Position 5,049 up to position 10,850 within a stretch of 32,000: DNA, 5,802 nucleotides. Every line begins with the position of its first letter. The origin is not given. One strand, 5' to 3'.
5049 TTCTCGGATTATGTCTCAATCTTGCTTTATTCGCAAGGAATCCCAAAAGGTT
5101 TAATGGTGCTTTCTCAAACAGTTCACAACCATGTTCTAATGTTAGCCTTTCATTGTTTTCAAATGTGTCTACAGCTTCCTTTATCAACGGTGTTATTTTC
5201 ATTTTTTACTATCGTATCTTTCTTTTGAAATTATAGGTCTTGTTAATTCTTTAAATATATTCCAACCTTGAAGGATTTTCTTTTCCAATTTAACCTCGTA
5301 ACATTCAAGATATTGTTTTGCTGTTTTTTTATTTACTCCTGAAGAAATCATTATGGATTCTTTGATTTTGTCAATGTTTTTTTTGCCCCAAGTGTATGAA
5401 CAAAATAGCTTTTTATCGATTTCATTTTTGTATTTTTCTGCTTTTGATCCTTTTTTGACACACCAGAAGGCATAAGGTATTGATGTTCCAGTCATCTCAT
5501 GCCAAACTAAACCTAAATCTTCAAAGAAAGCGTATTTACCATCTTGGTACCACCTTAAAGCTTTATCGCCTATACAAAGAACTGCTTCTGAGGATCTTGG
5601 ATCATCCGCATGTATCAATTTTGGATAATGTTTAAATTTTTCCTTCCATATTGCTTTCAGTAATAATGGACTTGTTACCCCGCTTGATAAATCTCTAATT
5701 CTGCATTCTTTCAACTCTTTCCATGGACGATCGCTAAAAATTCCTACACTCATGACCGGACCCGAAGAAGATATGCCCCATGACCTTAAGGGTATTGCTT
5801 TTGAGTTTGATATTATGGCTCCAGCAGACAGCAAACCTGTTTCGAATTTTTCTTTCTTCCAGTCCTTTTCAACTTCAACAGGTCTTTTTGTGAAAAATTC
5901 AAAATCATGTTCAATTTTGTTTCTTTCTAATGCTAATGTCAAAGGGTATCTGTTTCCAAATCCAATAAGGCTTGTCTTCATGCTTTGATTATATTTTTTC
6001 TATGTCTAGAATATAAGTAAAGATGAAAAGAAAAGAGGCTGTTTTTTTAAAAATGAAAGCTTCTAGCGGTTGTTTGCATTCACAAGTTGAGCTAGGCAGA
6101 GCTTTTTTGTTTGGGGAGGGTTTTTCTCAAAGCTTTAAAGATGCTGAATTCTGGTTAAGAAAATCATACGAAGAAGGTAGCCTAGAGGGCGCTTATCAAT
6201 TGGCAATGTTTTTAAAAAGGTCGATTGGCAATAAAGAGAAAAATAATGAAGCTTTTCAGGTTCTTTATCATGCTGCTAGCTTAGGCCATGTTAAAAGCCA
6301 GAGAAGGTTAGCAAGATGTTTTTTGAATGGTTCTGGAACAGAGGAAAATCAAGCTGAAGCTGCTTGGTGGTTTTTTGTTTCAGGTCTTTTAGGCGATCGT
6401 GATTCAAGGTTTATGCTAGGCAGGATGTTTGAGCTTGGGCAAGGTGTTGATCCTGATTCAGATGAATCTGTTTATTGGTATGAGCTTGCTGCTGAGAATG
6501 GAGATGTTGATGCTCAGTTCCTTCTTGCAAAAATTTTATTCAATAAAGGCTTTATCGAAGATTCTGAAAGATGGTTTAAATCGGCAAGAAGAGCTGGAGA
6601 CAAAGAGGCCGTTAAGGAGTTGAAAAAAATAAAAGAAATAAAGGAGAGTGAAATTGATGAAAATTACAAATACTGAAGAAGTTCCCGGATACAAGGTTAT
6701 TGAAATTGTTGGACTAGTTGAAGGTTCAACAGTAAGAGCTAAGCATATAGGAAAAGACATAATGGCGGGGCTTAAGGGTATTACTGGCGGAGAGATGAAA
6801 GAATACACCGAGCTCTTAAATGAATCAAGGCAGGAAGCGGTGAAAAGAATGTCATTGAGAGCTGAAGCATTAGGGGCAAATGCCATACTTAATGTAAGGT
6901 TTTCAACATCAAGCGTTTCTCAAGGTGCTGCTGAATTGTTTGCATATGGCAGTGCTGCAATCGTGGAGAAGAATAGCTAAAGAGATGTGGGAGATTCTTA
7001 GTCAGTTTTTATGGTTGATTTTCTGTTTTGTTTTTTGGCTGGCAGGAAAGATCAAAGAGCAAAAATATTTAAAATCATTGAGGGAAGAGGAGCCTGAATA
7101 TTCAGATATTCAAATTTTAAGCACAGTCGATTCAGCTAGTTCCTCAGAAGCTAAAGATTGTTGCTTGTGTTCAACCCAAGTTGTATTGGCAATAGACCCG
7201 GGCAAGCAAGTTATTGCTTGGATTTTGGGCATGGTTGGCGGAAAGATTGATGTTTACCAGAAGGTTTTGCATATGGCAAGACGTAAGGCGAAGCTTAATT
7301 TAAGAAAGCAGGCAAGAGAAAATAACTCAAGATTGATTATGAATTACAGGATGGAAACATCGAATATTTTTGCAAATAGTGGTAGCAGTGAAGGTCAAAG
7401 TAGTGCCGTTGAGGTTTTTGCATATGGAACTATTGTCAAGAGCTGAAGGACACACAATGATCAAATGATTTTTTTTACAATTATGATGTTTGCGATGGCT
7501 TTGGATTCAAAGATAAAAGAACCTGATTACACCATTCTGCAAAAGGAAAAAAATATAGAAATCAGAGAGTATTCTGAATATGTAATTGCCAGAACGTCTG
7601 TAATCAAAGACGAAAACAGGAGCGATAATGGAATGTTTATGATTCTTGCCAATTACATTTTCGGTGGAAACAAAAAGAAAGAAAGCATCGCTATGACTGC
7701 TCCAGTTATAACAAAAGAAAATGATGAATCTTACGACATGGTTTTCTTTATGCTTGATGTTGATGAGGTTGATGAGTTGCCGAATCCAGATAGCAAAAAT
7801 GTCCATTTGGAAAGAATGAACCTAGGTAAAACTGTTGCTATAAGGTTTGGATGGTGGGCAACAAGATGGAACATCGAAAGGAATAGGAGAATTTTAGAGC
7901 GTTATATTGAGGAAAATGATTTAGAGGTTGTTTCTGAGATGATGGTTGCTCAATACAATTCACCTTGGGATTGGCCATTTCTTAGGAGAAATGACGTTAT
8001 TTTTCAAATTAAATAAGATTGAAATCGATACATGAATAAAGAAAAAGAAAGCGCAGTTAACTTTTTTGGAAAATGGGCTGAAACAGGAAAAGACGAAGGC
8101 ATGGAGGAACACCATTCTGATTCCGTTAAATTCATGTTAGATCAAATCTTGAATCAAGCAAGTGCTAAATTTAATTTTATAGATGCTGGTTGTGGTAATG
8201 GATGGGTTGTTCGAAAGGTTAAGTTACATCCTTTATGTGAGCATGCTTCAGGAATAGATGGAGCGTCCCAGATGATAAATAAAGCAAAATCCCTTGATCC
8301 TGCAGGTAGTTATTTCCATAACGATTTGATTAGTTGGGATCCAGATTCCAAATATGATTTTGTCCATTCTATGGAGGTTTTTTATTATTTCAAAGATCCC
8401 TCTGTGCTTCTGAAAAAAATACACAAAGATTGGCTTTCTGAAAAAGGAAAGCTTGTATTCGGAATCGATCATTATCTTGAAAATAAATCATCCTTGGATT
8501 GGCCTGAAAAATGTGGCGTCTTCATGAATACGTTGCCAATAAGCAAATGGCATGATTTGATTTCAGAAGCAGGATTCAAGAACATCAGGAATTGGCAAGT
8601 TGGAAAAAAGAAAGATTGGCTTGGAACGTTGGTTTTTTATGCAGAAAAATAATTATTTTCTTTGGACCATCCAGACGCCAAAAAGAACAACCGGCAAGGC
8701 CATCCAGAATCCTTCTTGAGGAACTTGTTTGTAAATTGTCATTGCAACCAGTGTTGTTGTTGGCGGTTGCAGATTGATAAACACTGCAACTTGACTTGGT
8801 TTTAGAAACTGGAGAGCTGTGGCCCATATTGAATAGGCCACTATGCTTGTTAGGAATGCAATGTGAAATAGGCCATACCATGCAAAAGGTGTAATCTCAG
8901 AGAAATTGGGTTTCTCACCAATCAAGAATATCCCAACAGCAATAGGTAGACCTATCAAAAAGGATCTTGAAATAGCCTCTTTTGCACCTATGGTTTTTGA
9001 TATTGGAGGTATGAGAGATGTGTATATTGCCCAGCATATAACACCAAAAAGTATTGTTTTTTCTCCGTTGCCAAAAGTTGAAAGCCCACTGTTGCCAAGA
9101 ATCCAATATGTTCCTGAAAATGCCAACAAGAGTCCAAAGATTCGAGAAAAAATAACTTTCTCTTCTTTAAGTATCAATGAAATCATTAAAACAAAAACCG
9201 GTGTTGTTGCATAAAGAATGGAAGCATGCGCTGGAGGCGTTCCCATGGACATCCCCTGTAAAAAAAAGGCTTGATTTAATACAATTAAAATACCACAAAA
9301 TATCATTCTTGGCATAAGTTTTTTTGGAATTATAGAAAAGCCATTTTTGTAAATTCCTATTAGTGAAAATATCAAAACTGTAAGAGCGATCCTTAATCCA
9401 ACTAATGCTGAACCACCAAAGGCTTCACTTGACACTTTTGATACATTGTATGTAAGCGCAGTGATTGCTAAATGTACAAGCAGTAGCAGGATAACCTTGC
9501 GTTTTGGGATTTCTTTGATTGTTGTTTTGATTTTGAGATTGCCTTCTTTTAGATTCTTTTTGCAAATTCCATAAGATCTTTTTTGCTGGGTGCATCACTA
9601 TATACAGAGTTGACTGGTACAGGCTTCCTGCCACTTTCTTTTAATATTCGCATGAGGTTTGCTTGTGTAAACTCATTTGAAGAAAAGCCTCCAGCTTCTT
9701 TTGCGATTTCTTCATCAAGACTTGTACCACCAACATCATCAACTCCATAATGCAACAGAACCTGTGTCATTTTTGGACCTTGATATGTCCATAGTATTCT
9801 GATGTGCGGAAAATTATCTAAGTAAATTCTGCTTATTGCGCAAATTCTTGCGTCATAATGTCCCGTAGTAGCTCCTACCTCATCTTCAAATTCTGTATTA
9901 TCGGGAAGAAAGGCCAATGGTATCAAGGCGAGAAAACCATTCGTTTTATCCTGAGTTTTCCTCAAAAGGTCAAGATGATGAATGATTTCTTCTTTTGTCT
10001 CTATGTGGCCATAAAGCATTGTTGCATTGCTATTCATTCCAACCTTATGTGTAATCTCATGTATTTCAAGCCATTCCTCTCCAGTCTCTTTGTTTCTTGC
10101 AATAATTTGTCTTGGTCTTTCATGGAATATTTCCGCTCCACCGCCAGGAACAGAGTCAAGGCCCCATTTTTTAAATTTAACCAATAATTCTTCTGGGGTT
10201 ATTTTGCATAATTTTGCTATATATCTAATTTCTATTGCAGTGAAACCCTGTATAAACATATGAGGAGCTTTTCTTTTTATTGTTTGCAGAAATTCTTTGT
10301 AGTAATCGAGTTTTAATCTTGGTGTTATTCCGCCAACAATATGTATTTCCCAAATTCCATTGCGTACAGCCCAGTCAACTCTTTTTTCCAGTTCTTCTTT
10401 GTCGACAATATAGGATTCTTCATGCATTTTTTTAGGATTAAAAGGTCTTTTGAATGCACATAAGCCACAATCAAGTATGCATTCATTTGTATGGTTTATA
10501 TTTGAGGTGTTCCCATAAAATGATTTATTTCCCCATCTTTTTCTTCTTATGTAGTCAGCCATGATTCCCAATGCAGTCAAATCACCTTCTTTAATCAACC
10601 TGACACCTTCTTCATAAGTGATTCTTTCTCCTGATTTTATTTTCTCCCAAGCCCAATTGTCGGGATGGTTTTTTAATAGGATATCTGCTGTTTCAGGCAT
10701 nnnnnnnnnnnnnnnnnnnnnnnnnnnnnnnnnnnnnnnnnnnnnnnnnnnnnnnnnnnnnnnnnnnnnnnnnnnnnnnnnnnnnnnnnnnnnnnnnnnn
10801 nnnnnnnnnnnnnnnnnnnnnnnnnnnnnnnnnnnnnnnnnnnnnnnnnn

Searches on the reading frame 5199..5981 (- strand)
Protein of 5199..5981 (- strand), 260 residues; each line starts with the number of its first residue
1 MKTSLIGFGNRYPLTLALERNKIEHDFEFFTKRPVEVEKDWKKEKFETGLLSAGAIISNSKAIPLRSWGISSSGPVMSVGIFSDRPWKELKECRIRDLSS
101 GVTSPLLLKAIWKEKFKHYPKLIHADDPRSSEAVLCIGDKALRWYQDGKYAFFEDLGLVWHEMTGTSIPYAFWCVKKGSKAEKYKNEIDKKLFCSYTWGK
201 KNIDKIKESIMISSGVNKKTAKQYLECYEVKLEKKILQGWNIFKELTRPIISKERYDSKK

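Call 44: search_protein_families(library=pfam, proteins=[window:5199-5981:-], max_evalue=0.0001)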
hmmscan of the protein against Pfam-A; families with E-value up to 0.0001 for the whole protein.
window:5199-5981:- (260 aa): 1 family
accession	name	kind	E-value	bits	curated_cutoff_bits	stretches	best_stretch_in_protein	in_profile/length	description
PF02621.19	VitK2_biosynth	-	5.5e-30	105.1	26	1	8-246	8-249/252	Menaquinone biosynthesis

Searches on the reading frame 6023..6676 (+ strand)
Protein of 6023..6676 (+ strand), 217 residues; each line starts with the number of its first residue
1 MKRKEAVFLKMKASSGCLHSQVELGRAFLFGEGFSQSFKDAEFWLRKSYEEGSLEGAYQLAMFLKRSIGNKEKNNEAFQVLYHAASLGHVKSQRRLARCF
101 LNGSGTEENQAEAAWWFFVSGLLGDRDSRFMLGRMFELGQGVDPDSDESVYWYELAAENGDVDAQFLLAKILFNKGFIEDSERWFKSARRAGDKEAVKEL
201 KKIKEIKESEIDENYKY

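Call 44: search_protein_families(library=pfam, proteins=[window:6023-6676:+], max_evalue=0.0001)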
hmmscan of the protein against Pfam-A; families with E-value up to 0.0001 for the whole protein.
window:6023-6676:+ (217 aa): 1 family
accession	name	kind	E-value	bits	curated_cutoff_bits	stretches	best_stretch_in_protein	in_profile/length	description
PF08238.18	Sel1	-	1.8e-22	79.4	30.7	1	128-161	3-36/36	Sel1 repeat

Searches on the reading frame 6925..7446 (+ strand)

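Call 44: search_protein_families(library=pfam, proteins=[window:6925-7446:+], max_evalue=0.0001)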
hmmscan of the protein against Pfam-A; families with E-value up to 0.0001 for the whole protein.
window:6925-7446:+ (173 aa): 1 family
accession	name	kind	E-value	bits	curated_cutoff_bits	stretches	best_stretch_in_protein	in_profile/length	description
PF01906.23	YbjQ_1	-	4.7e-11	43.6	23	1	79-172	18-102/103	Putative heavy-metal-binding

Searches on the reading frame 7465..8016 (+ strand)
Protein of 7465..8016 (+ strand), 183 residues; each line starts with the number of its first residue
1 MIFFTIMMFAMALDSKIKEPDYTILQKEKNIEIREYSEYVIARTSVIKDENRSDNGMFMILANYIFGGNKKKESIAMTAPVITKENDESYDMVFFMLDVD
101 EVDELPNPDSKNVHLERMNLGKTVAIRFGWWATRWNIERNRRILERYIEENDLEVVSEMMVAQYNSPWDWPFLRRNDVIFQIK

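Call 44: search_protein_families(library=pfam, proteins=[window:7465-8016:+], max_evalue=0.0001)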
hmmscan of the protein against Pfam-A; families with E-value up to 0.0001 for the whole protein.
window:7465-8016:+ (183 aa): 1 family
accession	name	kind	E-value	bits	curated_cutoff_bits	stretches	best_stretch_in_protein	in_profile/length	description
PF04832.17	SOUL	-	7.3e-42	143.8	27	1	18-180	2-172/173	SOUL heme-binding protein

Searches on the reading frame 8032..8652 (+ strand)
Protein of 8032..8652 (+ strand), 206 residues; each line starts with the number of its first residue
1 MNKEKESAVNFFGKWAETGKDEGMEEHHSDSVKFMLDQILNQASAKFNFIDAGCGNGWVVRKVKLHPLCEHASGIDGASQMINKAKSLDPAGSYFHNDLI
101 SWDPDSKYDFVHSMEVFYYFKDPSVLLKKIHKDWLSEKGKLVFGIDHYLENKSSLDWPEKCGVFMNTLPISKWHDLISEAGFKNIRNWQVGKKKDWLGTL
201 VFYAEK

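Call 44: search_protein_families(library=pfam, proteins=[window:8032-8652:+], max_evalue=0.0001)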
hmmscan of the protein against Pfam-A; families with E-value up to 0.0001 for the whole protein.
window:8032-8652:+ (206 aa): 4 families
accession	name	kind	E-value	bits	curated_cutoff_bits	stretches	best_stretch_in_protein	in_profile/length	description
PF13489.12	Methyltransf_23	-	2.5e-14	53.8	27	1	39-185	24-162/164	Methyltransferase domain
PF08241.18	Methyltransf_11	-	6.1e-09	36.8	21.2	1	51-143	2-95/95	Methyltransferase domain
PF13649.12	Methyltransf_25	-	1e-07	33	27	1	50-131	2-90/97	Methyltransferase domain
PF08242.18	Methyltransf_12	-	2.1e-07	32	30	1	51-140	2-97/98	Methyltransferase domain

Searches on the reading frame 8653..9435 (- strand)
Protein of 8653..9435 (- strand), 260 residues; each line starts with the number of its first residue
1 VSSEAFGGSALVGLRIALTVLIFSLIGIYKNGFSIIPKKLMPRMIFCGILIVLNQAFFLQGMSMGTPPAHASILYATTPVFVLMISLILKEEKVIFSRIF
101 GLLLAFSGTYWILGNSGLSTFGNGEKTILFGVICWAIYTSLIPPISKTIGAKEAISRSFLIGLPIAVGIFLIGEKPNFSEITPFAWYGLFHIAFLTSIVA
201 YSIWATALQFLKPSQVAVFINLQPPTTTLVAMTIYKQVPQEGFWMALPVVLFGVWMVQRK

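Call 45: search_protein_families(library=pfam, proteins=[window:8653-9435:-], max_evalue=0.0001)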
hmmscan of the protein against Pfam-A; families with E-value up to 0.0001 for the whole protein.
window:8653-9435:- (260 aa): 1 family
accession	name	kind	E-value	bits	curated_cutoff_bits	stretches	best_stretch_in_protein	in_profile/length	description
PF00892.27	EamA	-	1.9e-23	83.7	28.2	2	126-257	5-133/135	EamA-like transporter family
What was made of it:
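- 8653..9435 (-): EamA/DMT transporter, a further guest gene after mqnE (also present in clade C). Pfam EamA (call 45).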

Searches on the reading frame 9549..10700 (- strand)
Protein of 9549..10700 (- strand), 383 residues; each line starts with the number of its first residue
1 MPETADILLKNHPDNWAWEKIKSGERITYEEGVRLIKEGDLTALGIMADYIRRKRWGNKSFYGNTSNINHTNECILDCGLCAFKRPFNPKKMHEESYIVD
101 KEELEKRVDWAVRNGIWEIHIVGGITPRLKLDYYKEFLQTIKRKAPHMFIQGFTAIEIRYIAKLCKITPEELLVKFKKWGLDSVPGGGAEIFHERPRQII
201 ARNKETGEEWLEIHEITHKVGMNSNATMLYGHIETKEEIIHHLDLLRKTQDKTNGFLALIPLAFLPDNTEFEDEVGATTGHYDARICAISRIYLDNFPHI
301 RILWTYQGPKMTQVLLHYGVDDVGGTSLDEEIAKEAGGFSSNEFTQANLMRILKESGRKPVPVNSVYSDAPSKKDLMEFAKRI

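Call 3: search_protein_families(library=pfam, proteins=[window:9549-10700:-], max_evalue=0.01)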
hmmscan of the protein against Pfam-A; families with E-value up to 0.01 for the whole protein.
window:9549-10700:- (383 aa): 2 families
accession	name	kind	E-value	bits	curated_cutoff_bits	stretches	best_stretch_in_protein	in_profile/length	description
PF04055.27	Radical_SAM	-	2.5e-19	70.5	29.5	1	68-246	1-166/166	Radical SAM superfamily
PF19288.4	CofH_C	-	1.5e-13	51.1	27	1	254-368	2-117/125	CofH/MqnC C-terminal region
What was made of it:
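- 9549..10700 (-): MqnE-like radical SAM enzyme (aminofutalosine synthase-like). Pfam Radical_SAM and CofH_C (call 3).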

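Call 20: search_protein_families(library=ncbifam, proteins=[window:9549-10700:-], max_evalue=0.001)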
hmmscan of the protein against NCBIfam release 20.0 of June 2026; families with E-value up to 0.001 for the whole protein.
window:9549-10700:- (383 aa): 11 families
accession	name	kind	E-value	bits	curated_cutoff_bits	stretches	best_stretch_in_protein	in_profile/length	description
TIGR03700.1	mena_SCO4494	equivalog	8e-108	360.5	434.55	1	19-368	3-349/351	aminofutalosine synthase MqnE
TIGR03699.1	menaquin_MqnC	equivalog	3.8e-104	348.2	428.1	1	25-368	1-340/342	cyclic dehypoxanthinyl futalosine synthase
TIGR00423.1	TIGR00423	subfamily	3.2e-90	302.5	260.25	1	62-367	3-307/310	CofH family radical SAM protein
NF006277.0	PRK08445.1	equivalog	5.1e-85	285.3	576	1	25-367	2-342/348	dehypoxanthine futalosine cyclase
TIGR03551.1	F420_cofH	equivalog_domain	6.4e-85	285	374.1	1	28-368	2-343/345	5-amino-6-(D-ribitylamino)uracil--L-tyrosine 4-hydroxyphenyl transferase CofH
NF005609.0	PRK07360.1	equivalog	6.9e-83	278.5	426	1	18-370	12-368/374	7,8-didemethyl-8-hydroxy-5-deazariboflavin synthase subunit CofH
NF006276.0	PRK08444.1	equivalog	1.2e-78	264.6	560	1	19-368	5-348/353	aminofutalosine synthase MqnE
NF006687.0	PRK09234.1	equivalog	1.9e-68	231.4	1018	1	28-374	493-841/849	bifunctional FO biosynthesis protein CofGH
NF004580.0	PRK05926.1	equivalog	1.3e-66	225.3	583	1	5-365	6-367/370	hypothetical protein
NF004884.0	PRK06245.1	equivalog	2.6e-05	23.3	209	0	61-150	12-95/340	7,8-didemethyl-8-hydroxy-5-deazariboflavin synthase subunit CofG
TIGR03550.1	F420_cofG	equivalog_domain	0.00022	20.5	213.35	0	68-151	8-87/322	7,8-didemethyl-8-hydroxy-5-deazariboflavin synthase CofG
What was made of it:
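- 9549..10700 (-): Best NCBIfam hit is MqnE at 360 bits, with MqnC at 348; both are below their cutoffs (call 20).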
